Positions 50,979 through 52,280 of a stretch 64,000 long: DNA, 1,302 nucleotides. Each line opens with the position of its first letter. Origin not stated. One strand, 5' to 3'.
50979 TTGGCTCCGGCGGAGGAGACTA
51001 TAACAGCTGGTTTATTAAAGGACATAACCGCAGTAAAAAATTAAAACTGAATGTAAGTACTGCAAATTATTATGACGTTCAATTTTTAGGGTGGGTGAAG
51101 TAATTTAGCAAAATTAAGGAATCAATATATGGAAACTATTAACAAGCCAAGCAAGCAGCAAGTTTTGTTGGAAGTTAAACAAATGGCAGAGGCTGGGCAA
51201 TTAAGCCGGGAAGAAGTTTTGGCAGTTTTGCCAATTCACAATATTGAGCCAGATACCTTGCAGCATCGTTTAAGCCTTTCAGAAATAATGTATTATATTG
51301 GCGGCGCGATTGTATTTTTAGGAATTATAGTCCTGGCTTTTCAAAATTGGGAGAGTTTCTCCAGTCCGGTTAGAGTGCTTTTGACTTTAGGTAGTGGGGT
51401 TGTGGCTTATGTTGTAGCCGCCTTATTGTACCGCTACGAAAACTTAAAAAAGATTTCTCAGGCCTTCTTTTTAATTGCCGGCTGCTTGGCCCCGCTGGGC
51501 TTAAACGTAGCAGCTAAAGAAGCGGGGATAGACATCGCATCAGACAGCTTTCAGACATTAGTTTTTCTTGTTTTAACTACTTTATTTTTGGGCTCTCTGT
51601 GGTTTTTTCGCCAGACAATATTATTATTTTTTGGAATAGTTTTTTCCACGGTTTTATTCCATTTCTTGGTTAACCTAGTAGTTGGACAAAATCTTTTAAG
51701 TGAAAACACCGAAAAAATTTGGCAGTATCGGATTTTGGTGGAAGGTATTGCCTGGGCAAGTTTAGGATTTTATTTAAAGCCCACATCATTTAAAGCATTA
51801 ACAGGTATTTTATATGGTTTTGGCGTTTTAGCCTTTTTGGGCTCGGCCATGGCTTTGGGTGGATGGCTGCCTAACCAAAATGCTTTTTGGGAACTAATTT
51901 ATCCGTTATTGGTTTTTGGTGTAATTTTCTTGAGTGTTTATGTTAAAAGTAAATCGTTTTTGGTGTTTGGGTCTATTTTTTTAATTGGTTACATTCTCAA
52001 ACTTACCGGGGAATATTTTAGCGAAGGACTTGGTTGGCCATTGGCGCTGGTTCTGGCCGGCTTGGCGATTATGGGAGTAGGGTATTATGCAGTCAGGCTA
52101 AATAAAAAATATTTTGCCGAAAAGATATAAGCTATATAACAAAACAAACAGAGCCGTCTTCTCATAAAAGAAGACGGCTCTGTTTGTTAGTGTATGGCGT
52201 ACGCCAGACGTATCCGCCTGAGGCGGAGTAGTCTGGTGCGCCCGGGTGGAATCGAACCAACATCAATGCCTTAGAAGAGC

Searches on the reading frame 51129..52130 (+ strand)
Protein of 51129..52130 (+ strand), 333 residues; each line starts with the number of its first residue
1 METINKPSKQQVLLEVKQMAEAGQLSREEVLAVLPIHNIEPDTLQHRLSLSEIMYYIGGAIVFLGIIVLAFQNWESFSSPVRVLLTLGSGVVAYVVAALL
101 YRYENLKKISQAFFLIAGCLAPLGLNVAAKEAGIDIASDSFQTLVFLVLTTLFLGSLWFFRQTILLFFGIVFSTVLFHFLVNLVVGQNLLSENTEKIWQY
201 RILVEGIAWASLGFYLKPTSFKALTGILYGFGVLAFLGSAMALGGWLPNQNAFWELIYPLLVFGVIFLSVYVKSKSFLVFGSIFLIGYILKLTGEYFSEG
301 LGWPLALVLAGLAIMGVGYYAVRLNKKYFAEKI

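Call 70: search_protein_families(library=pfam, proteins=[window:51129-52130:+], max_evalue=0.00001)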
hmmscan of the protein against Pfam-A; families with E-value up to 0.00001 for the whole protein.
window:51129-52130:+ (333 aa): 1 family
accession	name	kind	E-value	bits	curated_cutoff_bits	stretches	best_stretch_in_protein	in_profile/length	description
PF09925.14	DUF2157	-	5.3e-09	36.4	32.4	1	21-164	5-144/146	Predicted membrane protein (DUF2157)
